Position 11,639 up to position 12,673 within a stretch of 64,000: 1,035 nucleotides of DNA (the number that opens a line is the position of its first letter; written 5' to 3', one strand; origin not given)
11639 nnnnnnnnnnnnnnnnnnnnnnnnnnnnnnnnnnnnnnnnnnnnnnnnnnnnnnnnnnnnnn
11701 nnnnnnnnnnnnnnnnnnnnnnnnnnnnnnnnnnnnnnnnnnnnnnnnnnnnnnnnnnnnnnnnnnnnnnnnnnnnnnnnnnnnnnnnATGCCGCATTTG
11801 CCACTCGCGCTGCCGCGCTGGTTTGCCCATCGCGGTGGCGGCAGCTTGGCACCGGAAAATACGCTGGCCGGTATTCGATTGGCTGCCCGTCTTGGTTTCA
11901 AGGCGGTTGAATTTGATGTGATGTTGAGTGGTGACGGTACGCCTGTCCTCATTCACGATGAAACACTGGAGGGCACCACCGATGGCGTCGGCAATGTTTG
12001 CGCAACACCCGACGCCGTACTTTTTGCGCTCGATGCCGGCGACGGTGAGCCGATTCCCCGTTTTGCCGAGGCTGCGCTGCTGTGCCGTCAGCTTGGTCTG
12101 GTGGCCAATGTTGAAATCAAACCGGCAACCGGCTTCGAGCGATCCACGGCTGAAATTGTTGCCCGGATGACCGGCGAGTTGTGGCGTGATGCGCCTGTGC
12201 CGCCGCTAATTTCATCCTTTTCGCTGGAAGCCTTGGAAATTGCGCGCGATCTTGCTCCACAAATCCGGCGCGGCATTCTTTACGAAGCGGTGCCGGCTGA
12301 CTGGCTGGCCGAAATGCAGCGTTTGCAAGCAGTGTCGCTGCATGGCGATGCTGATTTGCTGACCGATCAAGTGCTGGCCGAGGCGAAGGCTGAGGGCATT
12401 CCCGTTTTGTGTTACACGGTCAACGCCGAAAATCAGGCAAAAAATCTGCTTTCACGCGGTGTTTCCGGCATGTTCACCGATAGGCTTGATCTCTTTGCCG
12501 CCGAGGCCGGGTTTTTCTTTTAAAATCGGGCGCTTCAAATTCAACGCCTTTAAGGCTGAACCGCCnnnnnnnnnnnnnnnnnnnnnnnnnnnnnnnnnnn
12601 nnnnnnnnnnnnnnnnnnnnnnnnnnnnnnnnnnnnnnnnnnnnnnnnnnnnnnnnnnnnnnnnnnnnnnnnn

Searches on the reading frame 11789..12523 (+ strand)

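Call 65: search_protein_families(library=pfam, proteins=[window:11789-12523:+], max_evalue=0.00001)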
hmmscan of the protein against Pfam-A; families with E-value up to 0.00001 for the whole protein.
window:11789-12523:+ (244 aa): 1 family
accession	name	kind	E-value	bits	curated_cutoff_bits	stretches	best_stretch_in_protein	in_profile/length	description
PF03009.23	GDPD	-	4.2e-37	129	23.6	1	14-234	1-243/244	Glycerophosphoryl diester phosphodiesterase family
